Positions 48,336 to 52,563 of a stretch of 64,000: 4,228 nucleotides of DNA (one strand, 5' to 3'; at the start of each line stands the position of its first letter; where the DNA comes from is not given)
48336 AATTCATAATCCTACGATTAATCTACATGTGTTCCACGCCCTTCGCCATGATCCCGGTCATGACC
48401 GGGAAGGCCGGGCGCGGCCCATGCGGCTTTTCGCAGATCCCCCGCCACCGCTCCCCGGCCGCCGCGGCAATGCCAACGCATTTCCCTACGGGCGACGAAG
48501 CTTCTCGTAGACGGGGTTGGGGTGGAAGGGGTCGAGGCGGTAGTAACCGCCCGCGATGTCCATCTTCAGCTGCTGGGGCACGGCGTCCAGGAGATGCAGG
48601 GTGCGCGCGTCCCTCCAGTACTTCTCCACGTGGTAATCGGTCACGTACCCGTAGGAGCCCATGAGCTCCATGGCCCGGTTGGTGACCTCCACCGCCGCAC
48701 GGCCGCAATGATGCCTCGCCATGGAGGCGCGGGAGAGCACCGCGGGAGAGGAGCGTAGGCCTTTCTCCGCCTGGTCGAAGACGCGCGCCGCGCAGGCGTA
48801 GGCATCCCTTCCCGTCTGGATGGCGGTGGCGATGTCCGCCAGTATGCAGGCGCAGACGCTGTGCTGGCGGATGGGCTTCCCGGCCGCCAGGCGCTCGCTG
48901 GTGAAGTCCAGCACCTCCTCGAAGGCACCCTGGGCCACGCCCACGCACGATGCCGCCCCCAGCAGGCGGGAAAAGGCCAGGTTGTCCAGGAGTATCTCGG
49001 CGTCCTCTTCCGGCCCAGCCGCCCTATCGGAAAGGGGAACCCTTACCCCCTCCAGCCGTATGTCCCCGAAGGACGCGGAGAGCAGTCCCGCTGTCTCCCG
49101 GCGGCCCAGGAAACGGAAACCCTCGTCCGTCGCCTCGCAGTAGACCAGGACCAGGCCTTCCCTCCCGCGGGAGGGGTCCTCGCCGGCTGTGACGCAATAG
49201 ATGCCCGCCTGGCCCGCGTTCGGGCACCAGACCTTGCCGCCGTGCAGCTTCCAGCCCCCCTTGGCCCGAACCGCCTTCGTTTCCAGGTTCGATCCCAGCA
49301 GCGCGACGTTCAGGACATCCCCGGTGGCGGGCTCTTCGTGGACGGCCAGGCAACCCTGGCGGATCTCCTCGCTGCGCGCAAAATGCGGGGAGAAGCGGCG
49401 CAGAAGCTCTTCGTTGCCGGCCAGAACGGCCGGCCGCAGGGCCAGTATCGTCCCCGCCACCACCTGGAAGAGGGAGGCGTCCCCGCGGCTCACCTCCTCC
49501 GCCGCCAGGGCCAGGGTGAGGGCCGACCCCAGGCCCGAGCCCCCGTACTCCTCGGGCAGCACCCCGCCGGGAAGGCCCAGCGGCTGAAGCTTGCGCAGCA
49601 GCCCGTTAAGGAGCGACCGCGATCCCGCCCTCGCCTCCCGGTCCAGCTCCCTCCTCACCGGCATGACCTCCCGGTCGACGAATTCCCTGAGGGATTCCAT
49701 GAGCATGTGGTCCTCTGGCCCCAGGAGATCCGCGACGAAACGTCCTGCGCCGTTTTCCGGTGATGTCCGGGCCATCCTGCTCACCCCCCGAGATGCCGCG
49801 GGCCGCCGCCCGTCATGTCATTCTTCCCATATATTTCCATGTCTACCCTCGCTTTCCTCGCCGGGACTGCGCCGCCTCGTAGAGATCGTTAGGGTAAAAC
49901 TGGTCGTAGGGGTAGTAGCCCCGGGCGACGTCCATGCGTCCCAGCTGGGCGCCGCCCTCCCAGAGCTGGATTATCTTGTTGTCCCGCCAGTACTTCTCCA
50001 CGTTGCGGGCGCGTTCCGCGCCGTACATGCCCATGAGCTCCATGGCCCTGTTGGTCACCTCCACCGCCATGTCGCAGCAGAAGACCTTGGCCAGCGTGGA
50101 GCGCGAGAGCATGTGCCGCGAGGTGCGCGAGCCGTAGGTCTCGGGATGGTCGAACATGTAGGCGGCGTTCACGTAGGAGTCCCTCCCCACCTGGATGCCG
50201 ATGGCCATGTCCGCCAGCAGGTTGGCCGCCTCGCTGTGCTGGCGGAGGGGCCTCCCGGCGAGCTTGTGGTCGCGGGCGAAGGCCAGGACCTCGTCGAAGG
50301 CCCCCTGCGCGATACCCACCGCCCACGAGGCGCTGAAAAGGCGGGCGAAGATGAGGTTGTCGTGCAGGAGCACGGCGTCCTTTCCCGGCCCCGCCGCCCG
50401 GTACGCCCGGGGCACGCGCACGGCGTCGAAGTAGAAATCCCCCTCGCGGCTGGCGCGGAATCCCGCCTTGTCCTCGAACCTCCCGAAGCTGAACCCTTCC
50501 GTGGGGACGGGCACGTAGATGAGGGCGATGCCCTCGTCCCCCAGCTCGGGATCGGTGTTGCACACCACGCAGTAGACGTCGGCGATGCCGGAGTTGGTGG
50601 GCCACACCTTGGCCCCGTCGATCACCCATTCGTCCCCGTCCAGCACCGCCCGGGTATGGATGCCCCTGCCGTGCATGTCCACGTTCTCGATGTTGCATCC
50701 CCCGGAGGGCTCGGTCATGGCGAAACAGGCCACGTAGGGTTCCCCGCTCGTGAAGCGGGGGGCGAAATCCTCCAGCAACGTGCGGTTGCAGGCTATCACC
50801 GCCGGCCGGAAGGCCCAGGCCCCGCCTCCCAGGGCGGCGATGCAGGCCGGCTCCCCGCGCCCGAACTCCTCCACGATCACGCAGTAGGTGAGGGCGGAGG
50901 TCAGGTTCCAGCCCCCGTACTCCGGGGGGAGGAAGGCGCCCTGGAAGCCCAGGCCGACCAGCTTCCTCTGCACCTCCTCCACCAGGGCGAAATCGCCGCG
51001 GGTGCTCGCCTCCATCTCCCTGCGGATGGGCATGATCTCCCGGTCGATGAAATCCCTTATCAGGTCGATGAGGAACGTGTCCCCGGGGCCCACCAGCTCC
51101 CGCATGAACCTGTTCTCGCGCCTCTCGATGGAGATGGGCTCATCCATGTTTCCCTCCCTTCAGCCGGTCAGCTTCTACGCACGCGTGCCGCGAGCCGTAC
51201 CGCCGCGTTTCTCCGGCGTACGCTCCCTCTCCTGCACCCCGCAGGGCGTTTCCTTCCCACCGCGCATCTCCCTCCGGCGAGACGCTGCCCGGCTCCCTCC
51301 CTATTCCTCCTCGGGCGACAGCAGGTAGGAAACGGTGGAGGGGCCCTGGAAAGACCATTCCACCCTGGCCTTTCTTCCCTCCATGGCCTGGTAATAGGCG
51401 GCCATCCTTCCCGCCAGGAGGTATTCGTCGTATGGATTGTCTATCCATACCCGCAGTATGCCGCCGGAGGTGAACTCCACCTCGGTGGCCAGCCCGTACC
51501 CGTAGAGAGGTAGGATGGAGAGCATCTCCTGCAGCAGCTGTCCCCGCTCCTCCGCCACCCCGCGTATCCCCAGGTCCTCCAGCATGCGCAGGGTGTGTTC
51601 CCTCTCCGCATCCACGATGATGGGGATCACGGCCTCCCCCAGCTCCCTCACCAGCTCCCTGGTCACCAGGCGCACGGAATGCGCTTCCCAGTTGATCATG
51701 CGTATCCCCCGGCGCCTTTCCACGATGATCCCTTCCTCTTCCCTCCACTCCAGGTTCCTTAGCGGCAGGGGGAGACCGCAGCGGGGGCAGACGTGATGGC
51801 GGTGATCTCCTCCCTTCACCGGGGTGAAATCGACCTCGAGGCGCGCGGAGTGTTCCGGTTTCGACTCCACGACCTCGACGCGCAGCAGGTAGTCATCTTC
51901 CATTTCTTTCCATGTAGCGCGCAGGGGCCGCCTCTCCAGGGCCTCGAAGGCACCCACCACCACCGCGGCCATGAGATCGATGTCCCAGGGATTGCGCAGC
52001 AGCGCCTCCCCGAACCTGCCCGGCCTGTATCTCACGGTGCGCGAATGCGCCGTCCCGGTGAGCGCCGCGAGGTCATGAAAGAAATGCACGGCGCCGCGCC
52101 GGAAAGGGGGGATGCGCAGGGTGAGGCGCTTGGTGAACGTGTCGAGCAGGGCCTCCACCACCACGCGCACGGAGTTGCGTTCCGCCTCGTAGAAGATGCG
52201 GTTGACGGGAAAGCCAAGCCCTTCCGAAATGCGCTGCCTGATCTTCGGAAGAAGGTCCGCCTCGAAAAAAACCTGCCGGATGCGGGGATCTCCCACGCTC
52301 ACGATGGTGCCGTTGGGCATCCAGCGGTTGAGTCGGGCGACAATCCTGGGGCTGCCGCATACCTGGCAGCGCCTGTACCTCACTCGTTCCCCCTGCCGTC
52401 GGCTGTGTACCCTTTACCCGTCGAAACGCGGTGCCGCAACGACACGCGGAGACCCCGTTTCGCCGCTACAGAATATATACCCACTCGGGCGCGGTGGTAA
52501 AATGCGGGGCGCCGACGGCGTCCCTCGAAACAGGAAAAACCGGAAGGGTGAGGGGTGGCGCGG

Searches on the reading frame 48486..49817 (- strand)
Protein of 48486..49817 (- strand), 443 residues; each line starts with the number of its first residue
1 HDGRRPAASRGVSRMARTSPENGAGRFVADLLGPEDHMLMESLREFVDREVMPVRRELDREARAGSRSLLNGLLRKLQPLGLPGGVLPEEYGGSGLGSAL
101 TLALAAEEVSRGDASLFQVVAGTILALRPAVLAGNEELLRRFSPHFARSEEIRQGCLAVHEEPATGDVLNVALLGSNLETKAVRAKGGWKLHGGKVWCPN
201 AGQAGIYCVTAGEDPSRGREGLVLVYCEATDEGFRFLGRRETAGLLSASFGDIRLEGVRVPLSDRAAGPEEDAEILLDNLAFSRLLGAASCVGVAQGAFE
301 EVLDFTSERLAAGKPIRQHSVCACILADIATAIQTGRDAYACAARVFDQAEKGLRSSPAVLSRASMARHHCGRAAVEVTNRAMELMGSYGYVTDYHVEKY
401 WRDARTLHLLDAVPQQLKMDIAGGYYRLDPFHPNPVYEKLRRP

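Call 18: search_protein_families(library=pfam, proteins=[window:48486-49817:-], max_evalue=0.01)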
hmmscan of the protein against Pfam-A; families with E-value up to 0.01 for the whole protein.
window:48486-49817:- (443 aa): 4 families
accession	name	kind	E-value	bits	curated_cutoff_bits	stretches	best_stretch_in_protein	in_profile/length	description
PF00441.29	Acyl-CoA_dh_1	-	1.7e-22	80.7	22.4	1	276-409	7-133/150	Acyl-CoA dehydrogenase, C-terminal domain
PF02771.21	Acyl-CoA_dh_N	-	3e-19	69.9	22.9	1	34-150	2-113/113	Acyl-CoA dehydrogenase, N-terminal domain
PF08028.16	Acyl-CoA_dh_2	-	2.7e-17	63.8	22.7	1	288-407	4-126/134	Acyl-CoA dehydrogenase, C-terminal domain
PF02770.24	Acyl-CoA_dh_M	-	9.2e-09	35.8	33.3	1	177-258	15-97/97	Acyl-CoA dehydrogenase, middle domain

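Call 26: search_protein_families(library=ncbifam, proteins=[window:48486-49817:-], max_evalue=0.001)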
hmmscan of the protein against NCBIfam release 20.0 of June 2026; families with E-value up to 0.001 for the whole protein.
window:48486-49817:- (443 aa): 17 families
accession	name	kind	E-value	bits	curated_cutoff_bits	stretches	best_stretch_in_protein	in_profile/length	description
NF043006.1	CyhCrbnylCoADH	equivalog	6.9e-48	163.5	650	1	36-419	8-369/380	cyclohexane-1-carbonyl-CoA dehydrogenase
NF045552.1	GlutCoADH_Des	equivalog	1.2e-43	149.9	470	1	34-421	7-375/387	glutaryl-CoA dehydrogenase Acd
NF042972.1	AcrlCoAredClosAcrC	equivalog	1.1e-38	132.9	640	1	34-409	7-360/378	acryloyl-CoA reductase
NF008997.0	PRK12341.1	equivalog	5.4e-30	104.7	537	1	34-409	7-360/382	acyl-CoA dehydrogenase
NF058590.1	AcCoDHFadEBacil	equivalog_domain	6.7e-28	97.5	600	1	33-406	22-391/586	acyl-CoA dehydrogenase FadE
NF042439.1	SulpropCoADesulf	equivalog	1.6e-27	96.2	600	1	73-423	29-368/379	3-sulfinopropanoyl-CoA desulfinase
NF045652.1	ProlPCPDhRedW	equivalog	9.1e-25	87.3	650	1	79-405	42-353/376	L-prolyl-[peptidyl-carrier protein] dehydrogenase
TIGR04022.1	sulfur_SfnB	equivalog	2.6e-20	72.6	430.9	1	67-426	32-379/391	SfnB family sulfur acquisition oxidoreductase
TIGR03207.1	cyc_hxne_CoA_dh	equivalog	2.7e-20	72.4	575.35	1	34-422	3-368/372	cyclohexanecarboxyl-CoA dehydrogenase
NF002885.1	PRK03354.1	equivalog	9.4e-17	61.1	540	1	35-406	8-354/378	crotonobetainyl-CoA dehydrogenase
NF053553.1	prodigi_MBC_PigA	equivalog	1.3e-16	60.8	500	1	61-399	29-353/381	prodigiosin MBC biosynthesis dehydrogenase PigA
NF052270.1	Staph_DH_FadE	equivalog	3.9e-13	48.9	600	1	106-407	92-375/400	acyl-CoA dehydrogenase FadE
NF049984.1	Rv1679_FadE16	equivalog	4.2e-09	36.1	600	1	75-410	31-350/371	Rv1679 family acyl-CoA dehydrogenase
TIGR03203.1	pimD_small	equivalog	2.2e-07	30.3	652.7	1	178-402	136-353/378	pimeloyl-CoA dehydrogenase small subunit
TIGR03204.1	pimC_large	equivalog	8.2e-07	28.2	623.85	1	36-329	8-287/395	pimeloyl-CoA dehydrogenase large subunit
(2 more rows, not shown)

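Call 39: search_solved_structures(query=window:48486-49817:-, max_evalue=0.001, show_alignments=0)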
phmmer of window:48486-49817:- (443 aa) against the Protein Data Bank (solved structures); distinct sequences matched with E-value up to 0.001: 96 (the best 60 are shown).
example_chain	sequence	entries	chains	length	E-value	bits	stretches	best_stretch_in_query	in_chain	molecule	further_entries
3pfd_A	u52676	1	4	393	2.9e-42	148.2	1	34-415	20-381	Acyl-CoA dehydrogenase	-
3mpi_A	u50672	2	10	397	2.8e-40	141.7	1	33-422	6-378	Glutaryl-CoA dehydrogenase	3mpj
2dvl_A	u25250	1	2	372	3.2e-40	141.5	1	34-427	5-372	Acyl-CoA dehydrogenase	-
5lnx_A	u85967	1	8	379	1e-38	136.5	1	35-413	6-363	Acyl-CoA dehydrogenase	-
4u83_A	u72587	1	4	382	1.8e-38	135.7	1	36-423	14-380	Acyl-CoA dehydrogenase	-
1ws9_A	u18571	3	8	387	7.1e-38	133.8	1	33-422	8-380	acyl-CoA dehydrogenase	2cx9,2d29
7y0a_A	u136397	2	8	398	1.3e-37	132.9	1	34-426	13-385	Short-chain specific acyl-CoA dehydrogenase, mitochondrial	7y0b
8sgs_A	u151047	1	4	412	1.9e-37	132.3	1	34-425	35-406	Short-chain specific acyl-CoA dehydrogenase, mitochondrial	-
5ol2_C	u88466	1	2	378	8.4e-37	130.2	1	33-423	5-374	Acyl-CoA dehydrogenase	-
2vig_A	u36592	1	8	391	1e-36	130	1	34-426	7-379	SHORT-CHAIN SPECIFIC ACYL-COA DEHYDROGENASE,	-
1ukw_A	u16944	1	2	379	1.3e-36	129.6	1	34-413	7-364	acyl-CoA dehydrogenase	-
1jqi_A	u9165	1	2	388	8.7e-36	126.9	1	34-425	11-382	short chain acyl-CoA dehydrogenase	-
4n5f_A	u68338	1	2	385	1.2e-35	126.4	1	32-422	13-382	Putative acyl-CoA dehydrogenase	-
8i4p_A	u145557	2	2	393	2.7e-35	125.3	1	35-416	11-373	Acyl-CoA dehydrogenase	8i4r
7w0j_A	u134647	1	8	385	3.2e-35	125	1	35-415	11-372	Acyl-CoA dehydrogenase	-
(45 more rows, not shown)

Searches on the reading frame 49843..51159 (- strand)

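Call 18: search_protein_families(library=pfam, proteins=[window:49843-51159:-], max_evalue=0.01)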
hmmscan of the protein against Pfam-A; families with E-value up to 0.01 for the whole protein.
window:49843-51159:- (438 aa): 4 families
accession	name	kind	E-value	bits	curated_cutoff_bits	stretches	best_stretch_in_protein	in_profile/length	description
PF00441.29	Acyl-CoA_dh_1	-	1.6e-23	83.9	22.4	1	268-414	10-148/150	Acyl-CoA dehydrogenase, C-terminal domain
PF02770.24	Acyl-CoA_dh_M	-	9.7e-18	64.6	33.3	1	145-247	1-97/97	Acyl-CoA dehydrogenase, middle domain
PF08028.16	Acyl-CoA_dh_2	-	2e-14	54.5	22.7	1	275-400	2-129/134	Acyl-CoA dehydrogenase, C-terminal domain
PF02771.21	Acyl-CoA_dh_N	-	5.1e-13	49.8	22.9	1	31-140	8-113/113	Acyl-CoA dehydrogenase, N-terminal domain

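Call 26: search_protein_families(library=ncbifam, proteins=[window:49843-51159:-], max_evalue=0.001)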
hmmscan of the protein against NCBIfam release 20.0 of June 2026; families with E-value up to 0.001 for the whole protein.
window:49843-51159:- (438 aa): 16 families
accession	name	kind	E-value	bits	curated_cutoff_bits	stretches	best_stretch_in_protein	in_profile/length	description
NF043006.1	CyhCrbnylCoADH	equivalog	4.3e-57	193.8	650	1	30-413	11-373/380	cyclohexane-1-carbonyl-CoA dehydrogenase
NF042972.1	AcrlCoAredClosAcrC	equivalog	3.5e-50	170.8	640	1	30-413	12-374/378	acryloyl-CoA reductase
NF045552.1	GlutCoADH_Des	equivalog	2.6e-40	138.8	470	1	30-412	12-376/387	glutaryl-CoA dehydrogenase Acd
NF058590.1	AcCoDHFadEBacil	equivalog_domain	3.9e-33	114.8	600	1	30-411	28-406/586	acyl-CoA dehydrogenase FadE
NF042439.1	SulpropCoADesulf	equivalog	1.1e-32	113.3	600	1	63-413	29-368/379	3-sulfinopropanoyl-CoA desulfinase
NF045652.1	ProlPCPDhRedW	equivalog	7.8e-30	103.9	650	1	48-413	18-371/376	L-prolyl-[peptidyl-carrier protein] dehydrogenase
NF053553.1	prodigi_MBC_PigA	equivalog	1.2e-25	90.5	500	1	60-406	38-370/381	prodigiosin MBC biosynthesis dehydrogenase PigA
TIGR03207.1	cyc_hxne_CoA_dh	equivalog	5.4e-23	81.3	575.35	1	30-413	8-369/372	cyclohexanecarboxyl-CoA dehydrogenase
NF008997.0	PRK12341.1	equivalog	6.6e-22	78.1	537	1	30-402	12-363/382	acyl-CoA dehydrogenase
NF002885.1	PRK03354.1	equivalog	7.2e-17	61.5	540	1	64-401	43-359/378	crotonobetainyl-CoA dehydrogenase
NF052270.1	Staph_DH_FadE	equivalog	8.6e-16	57.7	600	1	125-412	122-390/400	acyl-CoA dehydrogenase FadE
TIGR04022.1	sulfur_SfnB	equivalog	1.3e-11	44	430.9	1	163-396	127-361/391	SfnB family sulfur acquisition oxidoreductase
TIGR03204.1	pimC_large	equivalog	6.7e-10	38.4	623.85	1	62-252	44-223/395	pimeloyl-CoA dehydrogenase large subunit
NF049984.1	Rv1679_FadE16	equivalog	1.1e-09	38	600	1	170-395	126-345/371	Rv1679 family acyl-CoA dehydrogenase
TIGR03203.1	pimD_small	equivalog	4.5e-05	22.7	652.7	1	167-393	136-354/378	pimeloyl-CoA dehydrogenase small subunit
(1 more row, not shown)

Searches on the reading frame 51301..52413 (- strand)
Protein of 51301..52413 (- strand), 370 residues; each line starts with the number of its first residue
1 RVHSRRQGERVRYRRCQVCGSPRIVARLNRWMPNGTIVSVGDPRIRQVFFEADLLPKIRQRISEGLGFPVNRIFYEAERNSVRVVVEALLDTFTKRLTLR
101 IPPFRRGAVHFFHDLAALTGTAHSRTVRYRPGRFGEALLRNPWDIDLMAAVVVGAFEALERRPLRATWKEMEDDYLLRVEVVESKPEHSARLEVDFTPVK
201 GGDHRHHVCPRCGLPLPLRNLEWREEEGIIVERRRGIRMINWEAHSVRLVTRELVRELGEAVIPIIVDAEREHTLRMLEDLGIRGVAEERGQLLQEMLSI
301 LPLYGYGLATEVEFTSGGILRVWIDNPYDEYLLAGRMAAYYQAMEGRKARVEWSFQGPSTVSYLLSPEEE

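Call 18: search_protein_families(library=pfam, proteins=[window:51301-52413:-], max_evalue=0.01)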
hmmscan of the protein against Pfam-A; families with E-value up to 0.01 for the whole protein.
window:51301-52413:- (370 aa): 1 family
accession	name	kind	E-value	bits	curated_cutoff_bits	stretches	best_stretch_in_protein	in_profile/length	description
PF13824.12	zf-Mss51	-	0.00078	20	27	0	202-245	10-53/55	Zinc-finger of mitochondrial splicing suppressor 51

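Call 26: search_protein_families(library=ncbifam, proteins=[window:51301-52413:-], max_evalue=0.001)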
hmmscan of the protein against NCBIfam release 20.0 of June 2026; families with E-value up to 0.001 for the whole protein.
window:51301-52413:- (370 aa): 0 families
